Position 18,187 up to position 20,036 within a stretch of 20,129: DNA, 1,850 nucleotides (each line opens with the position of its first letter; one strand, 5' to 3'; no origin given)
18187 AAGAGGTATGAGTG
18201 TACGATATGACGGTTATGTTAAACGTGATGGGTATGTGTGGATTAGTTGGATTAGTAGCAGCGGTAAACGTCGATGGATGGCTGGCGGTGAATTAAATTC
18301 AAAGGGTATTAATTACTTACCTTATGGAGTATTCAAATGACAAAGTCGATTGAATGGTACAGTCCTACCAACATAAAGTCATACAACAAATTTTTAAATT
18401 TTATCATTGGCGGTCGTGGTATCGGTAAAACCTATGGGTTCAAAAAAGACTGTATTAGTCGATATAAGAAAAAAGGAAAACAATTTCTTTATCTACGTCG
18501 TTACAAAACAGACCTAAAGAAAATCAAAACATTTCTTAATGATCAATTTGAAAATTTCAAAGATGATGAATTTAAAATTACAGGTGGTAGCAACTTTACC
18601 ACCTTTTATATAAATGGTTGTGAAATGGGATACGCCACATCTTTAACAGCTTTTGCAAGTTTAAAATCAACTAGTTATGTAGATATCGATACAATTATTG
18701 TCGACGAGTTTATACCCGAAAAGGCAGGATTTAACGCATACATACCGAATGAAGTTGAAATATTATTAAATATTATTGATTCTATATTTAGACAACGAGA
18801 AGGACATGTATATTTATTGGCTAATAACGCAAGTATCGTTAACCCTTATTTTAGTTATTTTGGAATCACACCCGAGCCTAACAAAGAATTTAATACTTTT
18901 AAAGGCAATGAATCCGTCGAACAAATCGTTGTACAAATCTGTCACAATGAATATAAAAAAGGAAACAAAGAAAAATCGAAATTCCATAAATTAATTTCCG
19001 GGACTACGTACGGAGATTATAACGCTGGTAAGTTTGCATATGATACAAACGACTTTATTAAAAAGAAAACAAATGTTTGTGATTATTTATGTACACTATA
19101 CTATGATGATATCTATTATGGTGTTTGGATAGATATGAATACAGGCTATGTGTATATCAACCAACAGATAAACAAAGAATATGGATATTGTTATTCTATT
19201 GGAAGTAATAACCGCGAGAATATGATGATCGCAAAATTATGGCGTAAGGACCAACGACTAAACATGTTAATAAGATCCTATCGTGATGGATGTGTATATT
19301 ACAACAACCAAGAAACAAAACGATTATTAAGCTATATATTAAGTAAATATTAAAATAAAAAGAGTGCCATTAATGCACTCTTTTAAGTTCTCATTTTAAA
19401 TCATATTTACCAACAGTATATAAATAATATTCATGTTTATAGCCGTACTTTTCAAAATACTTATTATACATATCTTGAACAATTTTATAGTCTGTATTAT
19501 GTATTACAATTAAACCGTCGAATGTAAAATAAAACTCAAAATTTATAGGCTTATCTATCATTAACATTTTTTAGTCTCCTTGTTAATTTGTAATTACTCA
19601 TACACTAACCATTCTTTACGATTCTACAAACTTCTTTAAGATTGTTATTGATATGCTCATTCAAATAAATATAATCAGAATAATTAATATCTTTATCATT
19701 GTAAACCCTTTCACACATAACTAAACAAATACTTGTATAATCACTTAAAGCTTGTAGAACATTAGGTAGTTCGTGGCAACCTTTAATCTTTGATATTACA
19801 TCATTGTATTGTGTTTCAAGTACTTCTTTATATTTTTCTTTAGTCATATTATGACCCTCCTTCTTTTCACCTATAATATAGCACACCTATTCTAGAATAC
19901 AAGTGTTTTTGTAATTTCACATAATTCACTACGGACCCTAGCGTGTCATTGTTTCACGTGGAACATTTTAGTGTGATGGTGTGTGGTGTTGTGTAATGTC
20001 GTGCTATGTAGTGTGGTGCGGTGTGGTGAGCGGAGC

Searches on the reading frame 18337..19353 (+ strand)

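Call 31: search_protein_families(library=pfam, proteins=[window:18337-19353:+], max_evalue=0.01)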
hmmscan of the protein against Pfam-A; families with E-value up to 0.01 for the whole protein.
window:18337-19353:+ (338 aa): 3 families
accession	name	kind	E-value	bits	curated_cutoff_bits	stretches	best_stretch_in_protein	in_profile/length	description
PF05894.18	Podovirus_Gp16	-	6.3e-73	246.5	25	1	1-330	1-321/331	Podovirus DNA encapsidation protein (Gp16)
PF03237.21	Terminase_6N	-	5.7e-05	23.3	22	1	23-131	2-113/215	Terminase large subunit, T4likevirus-type, N-terminal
PF04466.19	Terminase_3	-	0.0012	18.8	23.2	1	18-124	2-106/201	Phage terminase large subunit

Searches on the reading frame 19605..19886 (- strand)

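Call 10: search_protein_families(library=phrogs, proteins=[window:19605-19886:-], max_evalue=0.01)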
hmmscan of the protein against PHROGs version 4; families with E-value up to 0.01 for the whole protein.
window:19605-19886:- (93 aa): 1 family
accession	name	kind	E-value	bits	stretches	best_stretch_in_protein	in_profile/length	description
phrog_5023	-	unknown function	0.0061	16.6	1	15-62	116-161/412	-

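Call 11: search_protein_families(library=pfam, proteins=[window:19605-19886:-], max_evalue=0.01)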
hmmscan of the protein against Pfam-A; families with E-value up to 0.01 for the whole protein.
window:19605-19886:- (93 aa): 0 families
